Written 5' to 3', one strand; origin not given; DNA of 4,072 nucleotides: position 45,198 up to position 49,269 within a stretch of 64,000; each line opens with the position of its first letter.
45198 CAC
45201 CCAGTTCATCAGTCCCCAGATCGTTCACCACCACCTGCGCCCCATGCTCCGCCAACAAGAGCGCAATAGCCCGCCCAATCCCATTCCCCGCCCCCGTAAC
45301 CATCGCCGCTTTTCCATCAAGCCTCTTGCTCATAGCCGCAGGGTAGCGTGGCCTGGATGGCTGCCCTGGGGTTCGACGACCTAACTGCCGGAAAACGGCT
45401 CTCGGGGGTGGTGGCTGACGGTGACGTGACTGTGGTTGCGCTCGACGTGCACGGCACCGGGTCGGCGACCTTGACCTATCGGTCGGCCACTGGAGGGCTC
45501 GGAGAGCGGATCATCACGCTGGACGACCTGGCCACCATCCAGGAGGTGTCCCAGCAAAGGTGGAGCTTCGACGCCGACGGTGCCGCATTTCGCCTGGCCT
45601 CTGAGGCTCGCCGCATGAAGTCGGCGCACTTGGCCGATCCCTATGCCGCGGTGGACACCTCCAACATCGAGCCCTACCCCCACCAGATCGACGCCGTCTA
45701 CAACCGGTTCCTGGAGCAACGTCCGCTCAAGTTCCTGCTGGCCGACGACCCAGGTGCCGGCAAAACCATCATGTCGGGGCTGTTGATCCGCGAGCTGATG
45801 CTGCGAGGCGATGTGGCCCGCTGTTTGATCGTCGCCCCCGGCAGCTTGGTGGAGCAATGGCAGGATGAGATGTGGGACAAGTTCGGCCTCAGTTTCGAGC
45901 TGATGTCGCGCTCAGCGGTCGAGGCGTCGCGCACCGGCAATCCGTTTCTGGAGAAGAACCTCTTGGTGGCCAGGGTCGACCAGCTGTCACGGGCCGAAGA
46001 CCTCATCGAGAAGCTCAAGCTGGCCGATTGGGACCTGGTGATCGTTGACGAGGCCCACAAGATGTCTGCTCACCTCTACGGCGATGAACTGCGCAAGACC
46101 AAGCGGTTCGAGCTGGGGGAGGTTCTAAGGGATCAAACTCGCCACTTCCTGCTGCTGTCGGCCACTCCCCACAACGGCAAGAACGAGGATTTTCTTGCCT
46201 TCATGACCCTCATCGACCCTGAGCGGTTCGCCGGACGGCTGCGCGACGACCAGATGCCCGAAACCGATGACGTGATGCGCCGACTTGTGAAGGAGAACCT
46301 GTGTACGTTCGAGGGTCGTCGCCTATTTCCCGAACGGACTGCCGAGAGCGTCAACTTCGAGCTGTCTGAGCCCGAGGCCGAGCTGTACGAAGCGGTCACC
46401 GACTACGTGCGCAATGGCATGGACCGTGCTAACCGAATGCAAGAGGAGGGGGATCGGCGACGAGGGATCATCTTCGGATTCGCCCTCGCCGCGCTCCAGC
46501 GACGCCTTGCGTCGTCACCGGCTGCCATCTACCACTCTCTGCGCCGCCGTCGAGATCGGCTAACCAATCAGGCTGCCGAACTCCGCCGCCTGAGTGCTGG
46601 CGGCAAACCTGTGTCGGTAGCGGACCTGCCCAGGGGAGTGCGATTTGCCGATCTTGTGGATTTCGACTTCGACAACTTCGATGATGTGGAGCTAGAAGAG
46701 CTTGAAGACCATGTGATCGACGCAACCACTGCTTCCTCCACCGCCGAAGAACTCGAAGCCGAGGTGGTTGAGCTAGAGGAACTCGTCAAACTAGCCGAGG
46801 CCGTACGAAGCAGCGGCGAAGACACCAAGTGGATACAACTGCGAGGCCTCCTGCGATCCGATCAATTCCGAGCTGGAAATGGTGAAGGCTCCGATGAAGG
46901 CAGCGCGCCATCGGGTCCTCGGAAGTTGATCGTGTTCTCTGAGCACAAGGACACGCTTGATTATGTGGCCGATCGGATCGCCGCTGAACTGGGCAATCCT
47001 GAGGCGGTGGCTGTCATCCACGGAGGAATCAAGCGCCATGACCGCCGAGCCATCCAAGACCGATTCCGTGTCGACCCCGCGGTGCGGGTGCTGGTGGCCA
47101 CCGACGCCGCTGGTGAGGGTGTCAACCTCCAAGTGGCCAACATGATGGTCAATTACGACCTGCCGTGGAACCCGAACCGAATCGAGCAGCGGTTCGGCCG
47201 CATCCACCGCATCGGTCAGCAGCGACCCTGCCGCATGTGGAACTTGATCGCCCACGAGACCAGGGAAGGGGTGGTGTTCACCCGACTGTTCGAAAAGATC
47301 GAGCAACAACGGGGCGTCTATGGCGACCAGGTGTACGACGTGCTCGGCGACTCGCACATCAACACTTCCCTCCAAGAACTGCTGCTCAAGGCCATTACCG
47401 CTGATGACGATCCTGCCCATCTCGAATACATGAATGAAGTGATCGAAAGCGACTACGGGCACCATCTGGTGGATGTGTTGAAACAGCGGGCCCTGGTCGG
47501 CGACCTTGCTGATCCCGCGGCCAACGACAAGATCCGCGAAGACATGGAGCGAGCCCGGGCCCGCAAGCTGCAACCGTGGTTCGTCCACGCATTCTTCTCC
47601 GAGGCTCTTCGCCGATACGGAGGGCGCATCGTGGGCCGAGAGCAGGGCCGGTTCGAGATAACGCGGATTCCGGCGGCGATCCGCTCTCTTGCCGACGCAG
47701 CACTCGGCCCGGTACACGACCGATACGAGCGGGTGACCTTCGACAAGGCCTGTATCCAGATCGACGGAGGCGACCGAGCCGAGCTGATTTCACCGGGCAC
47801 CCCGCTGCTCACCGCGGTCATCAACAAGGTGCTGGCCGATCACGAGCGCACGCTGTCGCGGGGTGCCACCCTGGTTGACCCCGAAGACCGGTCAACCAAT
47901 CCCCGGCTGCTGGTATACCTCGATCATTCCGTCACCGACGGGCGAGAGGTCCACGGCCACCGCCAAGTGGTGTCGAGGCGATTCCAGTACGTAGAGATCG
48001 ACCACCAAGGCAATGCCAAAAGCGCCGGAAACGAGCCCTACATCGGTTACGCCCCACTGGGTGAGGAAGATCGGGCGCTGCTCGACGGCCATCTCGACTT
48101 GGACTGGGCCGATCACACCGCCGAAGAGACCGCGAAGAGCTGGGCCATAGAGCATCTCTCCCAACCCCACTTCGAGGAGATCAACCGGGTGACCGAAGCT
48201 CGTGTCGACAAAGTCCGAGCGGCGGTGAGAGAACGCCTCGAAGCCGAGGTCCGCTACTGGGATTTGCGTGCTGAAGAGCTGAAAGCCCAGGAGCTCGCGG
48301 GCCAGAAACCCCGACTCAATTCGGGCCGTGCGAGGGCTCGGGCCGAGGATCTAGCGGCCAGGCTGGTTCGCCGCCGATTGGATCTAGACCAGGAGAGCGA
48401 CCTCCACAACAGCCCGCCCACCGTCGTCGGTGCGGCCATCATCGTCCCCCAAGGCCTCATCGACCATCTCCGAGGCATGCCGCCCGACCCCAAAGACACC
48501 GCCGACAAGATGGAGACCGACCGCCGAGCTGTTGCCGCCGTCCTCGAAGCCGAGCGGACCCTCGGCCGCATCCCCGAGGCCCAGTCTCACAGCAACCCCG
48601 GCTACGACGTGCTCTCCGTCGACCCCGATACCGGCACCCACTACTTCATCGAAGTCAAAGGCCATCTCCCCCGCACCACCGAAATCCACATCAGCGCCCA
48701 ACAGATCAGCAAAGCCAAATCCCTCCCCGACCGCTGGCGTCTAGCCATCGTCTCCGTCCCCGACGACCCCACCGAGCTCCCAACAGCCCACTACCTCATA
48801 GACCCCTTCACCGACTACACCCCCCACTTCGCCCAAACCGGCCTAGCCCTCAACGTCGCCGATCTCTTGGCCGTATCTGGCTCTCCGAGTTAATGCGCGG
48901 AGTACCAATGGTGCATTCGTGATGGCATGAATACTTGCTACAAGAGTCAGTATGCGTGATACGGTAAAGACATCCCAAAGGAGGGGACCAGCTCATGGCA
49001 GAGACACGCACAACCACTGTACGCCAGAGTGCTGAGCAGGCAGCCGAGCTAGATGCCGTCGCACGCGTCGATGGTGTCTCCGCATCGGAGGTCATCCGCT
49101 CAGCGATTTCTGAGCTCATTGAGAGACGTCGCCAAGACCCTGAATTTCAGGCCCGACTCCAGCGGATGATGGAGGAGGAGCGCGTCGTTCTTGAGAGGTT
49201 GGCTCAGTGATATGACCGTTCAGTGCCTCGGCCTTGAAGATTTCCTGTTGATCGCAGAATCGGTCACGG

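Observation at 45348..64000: SNF2-DUF3883 helicase and DUF1156 methylase look like two halves of one poorly characterised defence locus, pushed 12.6 kb apart by accreted cargo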

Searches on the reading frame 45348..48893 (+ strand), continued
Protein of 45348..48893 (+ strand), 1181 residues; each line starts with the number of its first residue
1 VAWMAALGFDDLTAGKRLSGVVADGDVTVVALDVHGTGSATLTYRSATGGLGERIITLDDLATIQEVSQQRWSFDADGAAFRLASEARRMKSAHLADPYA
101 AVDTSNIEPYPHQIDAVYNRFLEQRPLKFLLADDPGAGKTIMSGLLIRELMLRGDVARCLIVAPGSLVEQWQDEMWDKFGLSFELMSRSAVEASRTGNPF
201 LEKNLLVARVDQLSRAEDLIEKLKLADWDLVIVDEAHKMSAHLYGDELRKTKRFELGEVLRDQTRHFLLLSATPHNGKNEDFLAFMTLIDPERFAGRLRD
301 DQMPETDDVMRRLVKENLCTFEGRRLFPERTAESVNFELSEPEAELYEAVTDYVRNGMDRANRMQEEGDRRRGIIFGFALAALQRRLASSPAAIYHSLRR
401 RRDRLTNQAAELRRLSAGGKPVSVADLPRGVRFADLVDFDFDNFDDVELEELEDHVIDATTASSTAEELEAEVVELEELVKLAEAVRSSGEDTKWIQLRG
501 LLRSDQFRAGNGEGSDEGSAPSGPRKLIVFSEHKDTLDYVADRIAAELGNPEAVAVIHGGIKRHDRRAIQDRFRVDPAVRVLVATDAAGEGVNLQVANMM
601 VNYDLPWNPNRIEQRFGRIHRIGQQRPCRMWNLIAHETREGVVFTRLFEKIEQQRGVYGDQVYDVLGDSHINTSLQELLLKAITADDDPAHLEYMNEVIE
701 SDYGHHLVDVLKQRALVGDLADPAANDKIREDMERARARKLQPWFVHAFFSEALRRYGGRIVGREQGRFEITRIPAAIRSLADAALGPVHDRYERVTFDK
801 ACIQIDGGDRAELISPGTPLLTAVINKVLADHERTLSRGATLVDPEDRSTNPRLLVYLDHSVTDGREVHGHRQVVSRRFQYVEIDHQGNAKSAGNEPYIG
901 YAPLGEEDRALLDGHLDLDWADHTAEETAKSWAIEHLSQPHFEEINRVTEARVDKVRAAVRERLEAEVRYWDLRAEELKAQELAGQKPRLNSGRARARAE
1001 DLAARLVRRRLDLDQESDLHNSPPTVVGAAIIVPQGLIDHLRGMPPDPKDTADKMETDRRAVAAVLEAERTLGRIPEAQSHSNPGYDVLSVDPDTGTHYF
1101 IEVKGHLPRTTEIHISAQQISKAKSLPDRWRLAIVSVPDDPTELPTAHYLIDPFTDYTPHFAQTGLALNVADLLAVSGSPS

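Call 33: search_protein_families(library=padloc, proteins=[L034:15064-16995:+, L034:16890-18443:+, L005:14980-19302:-, L012:13574-15592:+, L003:14451-15704:+, L003:16375-17523:+, L003:18973-20943:-, L003:20925-22457:-, L002:10289-11878:-], max_evalue=0.001)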
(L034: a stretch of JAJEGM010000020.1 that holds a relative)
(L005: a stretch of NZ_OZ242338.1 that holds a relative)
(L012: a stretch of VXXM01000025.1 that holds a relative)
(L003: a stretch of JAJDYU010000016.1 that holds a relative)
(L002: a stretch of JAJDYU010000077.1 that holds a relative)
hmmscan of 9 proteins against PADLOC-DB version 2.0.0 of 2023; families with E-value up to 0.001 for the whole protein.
L034:15064-16995:+ (644 aa): 8 families
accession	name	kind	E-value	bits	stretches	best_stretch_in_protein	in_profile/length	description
PDLC02419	Aga_SIR2-PNTD1-PNTD2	-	3.8e-191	634.6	1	39-637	1-555/558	Class I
PDLC02401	Aga_SIR2-PNTD1-PNTD2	-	2.7e-184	611.8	1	66-634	1-521/524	Class I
PDLC02420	Aga_SIR2-PNTD1-PNTD2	-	1.8e-61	206.5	1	30-461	4-422/1010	Class I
PDLC02384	pAgo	-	3.3e-58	195.7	1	29-441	4-406/1030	-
PDLC05061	PDC-S65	-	2.7e-26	91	2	142-327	122-292/592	-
PDLC02402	Aga_SIR2-PNTD1-PNTD2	-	8.6e-23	78.4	1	48-323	17-283/876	Class I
PDLC05060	PDC-S65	-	2.4e-18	64.3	1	140-326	28-199/503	-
PDLC02418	Aga_SIR2-Kinase-PNTD1-PNTD2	-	3.9e-05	20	1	211-321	30-140/756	Class I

L034:16890-18443:+ (518 aa): 13 families
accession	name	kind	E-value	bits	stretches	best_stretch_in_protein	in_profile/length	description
PDLC02377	pAgo_I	-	6.1e-190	629.8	1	45-518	5-457/457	Class I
PDLC02436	pAgo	-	1.1e-117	391.7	1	49-517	8-459/460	-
PDLC02384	pAgo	-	6.2e-95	317.3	1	51-518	571-1030/1030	-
PDLC02420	Aga_SIR2-PNTD1-PNTD2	-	1.1e-88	296.6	1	49-518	549-1010/1010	Class I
PDLC02376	pAgo_I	-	1.6e-60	203.6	1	51-518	6-455/455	Class I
PDLC02378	pAgo_I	-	2e-45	153.5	2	232-517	235-492/493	Class I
PDLC02392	pAgo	-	5.2e-28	96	1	201-505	48-332/346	-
PDLC02397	pAgo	-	5.4e-14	49.9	1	69-299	221-402/578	-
PDLC02379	pAgo_II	-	6.7e-13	45.9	1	50-506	289-704/724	Class II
PDLC02428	PprPIWI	-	8.3e-12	42.7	1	202-507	402-654/666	-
PDLC02388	pAgo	-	1.2e-06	25.1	1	181-273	421-503/716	-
PDLC02381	pAgo_II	-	1.8e-06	24.7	1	207-430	330-528/617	Class II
PDLC02394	pAgo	-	1.4e-05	21.1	1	215-499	839-1096/1121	-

L005:14980-19302:- (1440 aa): 7 families
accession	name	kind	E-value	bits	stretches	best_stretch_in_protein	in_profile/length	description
PDLC02164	Avs2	-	1.1e-287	956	2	62-1040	2-1004/1504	-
PDLC02162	Avs2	-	9.7e-179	595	1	64-1391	3-1349/1379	-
PDLC02163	Avs2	-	4.6e-142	473.2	2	237-1046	239-1097/1576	-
PDLC02165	Avs2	-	1.3e-138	461.8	2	235-1047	40-901/1375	-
PDLC02161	Avs2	-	2.1e-136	454.5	3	64-637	1-580/1499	-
PDLC02166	Avs2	-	1.4e-122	408.6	2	63-1034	4-981/1498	-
PDLC02350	AbiO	-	0.00064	16.6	1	407-441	196-230/468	AbiO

L012:13574-15592:+ (673 aa): 49 families (the best 25 are shown)
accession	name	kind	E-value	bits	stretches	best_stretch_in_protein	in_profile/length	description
PDLC00117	GajB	-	2e-38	130.3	3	547-614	508-576/604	UrvD helicase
PDLC03802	RTasHel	-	1.5e-34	117.9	2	52-310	14-275/675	DRT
PDLC00132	GajB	-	7.2e-31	105.5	3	482-613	475-601/625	UrvD helicase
PDLC00114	GajB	-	1.1e-26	91.6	3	515-615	513-614/635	UrvD helicase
PDLC00123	GajB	-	1.3e-24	84.7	2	223-309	177-260/540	UrvD helicase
PDLC00119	GajB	-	7e-23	79.4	2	223-305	219-297/565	UrvD helicase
PDLC00104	GajB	-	8.9e-23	78.8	2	46-393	6-333/574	UrvD helicase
PDLC00121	GajB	-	5.1e-22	76.1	2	223-313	203-288/565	UrvD helicase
PDLC00122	GajB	-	1.1e-21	75.4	2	223-310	163-249/502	UrvD helicase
PDLC00127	GajB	-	3.1e-21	73.5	2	48-265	13-247/594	UrvD helicase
PDLC00130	GajB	-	3.5e-21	73.1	2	223-324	206-301/589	UrvD helicase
PDLC00103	GajB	-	5.2e-21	73.2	2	550-615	517-579/612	UrvD helicase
PDLC00112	GajB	-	7.2e-20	69.1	2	223-300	212-287/581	UrvD helicase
PDLC00129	GajB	-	6e-19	66.1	2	223-318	227-320/594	UrvD helicase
PDLC00108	GajB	-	6.5e-19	66.2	2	550-613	352-415/445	UrvD helicase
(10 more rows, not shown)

L003:14451-15704:+ (417 aa): 55 families (the best 25 are shown)
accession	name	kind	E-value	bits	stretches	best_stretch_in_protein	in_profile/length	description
PDLC02335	AbiLi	-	4.3e-85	283.6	1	1-411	49-292/326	AbiLi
PDLC02980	AriA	-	5.2e-34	116.6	1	46-354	3-304/304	-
PDLC04176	HEC-01A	-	1.3e-16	58.9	2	264-401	234-366/371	-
PDLC04182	HEC-01A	-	3.5e-16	57.2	1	266-378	266-376/406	-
PDLC04180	HEC-01A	-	3.1e-13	47.7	2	252-373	222-343/382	-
PDLC04135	mad3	-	1.5e-12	45.8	2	305-371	282-344/374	mads_3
PDLC04426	PDC-M12A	-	2.4e-12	44.9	2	275-400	250-367/369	-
PDLC04178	HEC-01A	-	3.3e-12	44.1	1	47-389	33-368/399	-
PDLC04179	HEC-01A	-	1.4e-10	38.8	1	259-374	315-426/459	-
PDLC02981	AriAB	-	1.5e-10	38.4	1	308-361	332-386/694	-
PDLC04389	PDC-M07A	-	6.6e-10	36.5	1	305-381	324-403/443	-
PDLC04570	PDC-M31A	-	4.2e-09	34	1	307-405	290-394/395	-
PDLC02979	AriA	-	7.1e-09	33.9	1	307-350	328-370/373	-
PDLC04175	HEC-01A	-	1.9e-08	31.8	1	265-376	228-334/363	-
PDLC00294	PtuA1|PtuA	-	2.3e-08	31.2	1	287-373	340-426/548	AAA ATPase domain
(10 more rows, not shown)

L003:16375-17523:+ (382 aa): 0 families

L003:18973-20943:- (656 aa): 1 family
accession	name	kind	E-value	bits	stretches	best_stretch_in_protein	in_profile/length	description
PDLC03419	REase_II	-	5.4e-07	26.3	1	48-221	18-179/695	Type II restriction enzyme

L003:20925-22457:- (510 aa): 59 families (the best 25 are shown)
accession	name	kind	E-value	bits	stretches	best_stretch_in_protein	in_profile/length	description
PDLC03326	MTase_II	-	1.7e-80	269.3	2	168-384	7-224/412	Type II methyltransferase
PDLC03234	MTase_II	-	5.3e-79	264.2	2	167-418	6-261/375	Type II methyltransferase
PDLC03378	MTase_II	-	2e-70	235.8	1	167-500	4-332/344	Type II methyltransferase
PDLC00033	DruM2|DruM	-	4.2e-66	221.7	1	154-500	10-366/368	DNA cytosine methylase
PDLC00026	DruM2|DruM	-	6.8e-57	191.5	1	166-504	5-324/336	DNA cytosine methylase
PDLC03272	MTase_II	-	5.2e-53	178.6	1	158-503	67-395/407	Type II methyltransferase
PDLC03237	MTase_II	-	7.1e-52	174.5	2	157-376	785-1011/1036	Type II methyltransferase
PDLC02649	DrmMII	-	4.8e-47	158.8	3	238-387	119-260/422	DrmMII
PDLC02648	DrmMII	-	1.5e-43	147.3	2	163-336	18-226/468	DrmMII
PDLC00027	DruM2|DruM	-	4.3e-43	146.1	2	166-386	12-221/361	DNA cytosine methylase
PDLC02650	DrmMII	-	7.2e-43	145.1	2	167-287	10-137/435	DrmMII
PDLC00030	DruM2|DruM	-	2.9e-41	139.9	2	167-336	7-185/380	DNA cytosine methylase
PDLC03307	MTase_II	-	4.3e-39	132.8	2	169-336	4-190/382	Type II methyltransferase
PDLC03225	MTase_II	-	3.2e-36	123.2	2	422-495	521-595/615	Type II methyltransferase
PDLC00029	DruM2|DruM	-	3.7e-36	123.1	2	167-335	6-165/329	DNA cytosine methylase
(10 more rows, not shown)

L002:10289-11878:- (530 aa): 17 families
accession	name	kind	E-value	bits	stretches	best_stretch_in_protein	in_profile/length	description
PDLC02379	pAgo_II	-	1.1e-162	541.1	1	11-530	224-724/724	Class II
PDLC02436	pAgo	-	7.9e-85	283.4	1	84-515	11-452/460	-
PDLC02395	pAgo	-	1.1e-53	180.8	1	94-530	268-656/656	-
PDLC02381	pAgo_II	-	7.5e-28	95.3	1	87-516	211-606/617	Class II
PDLC02385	pAgo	-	3.1e-25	87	2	84-316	265-479/674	-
PDLC02428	PprPIWI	-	1.7e-17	61.4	1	181-320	371-489/666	-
PDLC02397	pAgo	-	2.1e-17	61.2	1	191-352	291-438/578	-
PDLC02377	pAgo_I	-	2.2e-16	57.7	1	87-513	15-448/457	Class I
PDLC02394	pAgo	-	2.1e-14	50.2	1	155-507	767-1100/1121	-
PDLC02376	pAgo_I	-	9e-12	42.9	1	415-508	348-441/455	Class I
PDLC02388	pAgo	-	9e-10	35.4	1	197-276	423-495/716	-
PDLC02396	pAgo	-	3.5e-09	33.5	1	146-314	350-506/683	-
PDLC02391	pAgo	-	7.5e-09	32.4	1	198-347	440-584/742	-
PDLC02389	pAgo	-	4.8e-07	26.6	1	162-277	410-522/733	-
PDLC02378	pAgo_I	-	5e-06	23.6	1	415-505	385-476/493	Class I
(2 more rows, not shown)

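Call 47: search_protein_families(library=pfam, proteins=[L027:13686-16478:+, L027:16507-19860:+, L003:15719-16378:+, L003:16375-17523:+], max_evalue=1)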
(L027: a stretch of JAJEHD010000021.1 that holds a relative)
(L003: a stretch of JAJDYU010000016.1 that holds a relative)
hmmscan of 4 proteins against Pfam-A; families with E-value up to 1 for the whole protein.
L027:13686-16478:+ (931 aa): 4 families
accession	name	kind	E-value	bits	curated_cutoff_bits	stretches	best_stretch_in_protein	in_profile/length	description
PF06634.17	DUF1156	-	1.1e-27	96.4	24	1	14-82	1-72/73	Protein of unknown function (DUF1156)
PF02086.21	MethyltransfD12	-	0.00024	21.4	22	1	105-156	11-63/253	D12 class N6 adenine-specific DNA methyltransferase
PF01170.24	UPF0020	-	0.0072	16.5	22.3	1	115-142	30-57/197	RMKL-like, methyltransferase domain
PF22564.2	HAAS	-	0.38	11.6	27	0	831-867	13-48/55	HAAS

L027:16507-19860:+ (1118 aa): 2 families
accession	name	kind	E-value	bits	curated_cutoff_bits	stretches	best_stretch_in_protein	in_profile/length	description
PF18731.6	HEPN_Swt1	-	1.1e-19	71.2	27.5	1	42-151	1-113/115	Swt1-like HEPN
PF04465.17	DUF499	-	5.7e-19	67.9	23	1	330-588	38-285/1024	Protein of unknown function (DUF499)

L003:15719-16378:+ (219 aa): 1 family
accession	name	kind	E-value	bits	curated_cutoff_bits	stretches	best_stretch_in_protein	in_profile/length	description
PF13707.11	RloB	-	2.1e-39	136.1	31.5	1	28-210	1-194/195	RloB-like protein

L003:16375-17523:+ (382 aa): 0 families

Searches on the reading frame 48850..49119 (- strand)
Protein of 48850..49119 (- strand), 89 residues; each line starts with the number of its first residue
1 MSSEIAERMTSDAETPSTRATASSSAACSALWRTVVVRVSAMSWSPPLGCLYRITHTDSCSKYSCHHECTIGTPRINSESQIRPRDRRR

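Call 29: search_protein_families(library=pfam, proteins=[window:48850-49119:-], max_evalue=0.1)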
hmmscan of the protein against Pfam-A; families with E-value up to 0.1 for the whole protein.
window:48850-49119:- (89 aa): 0 families
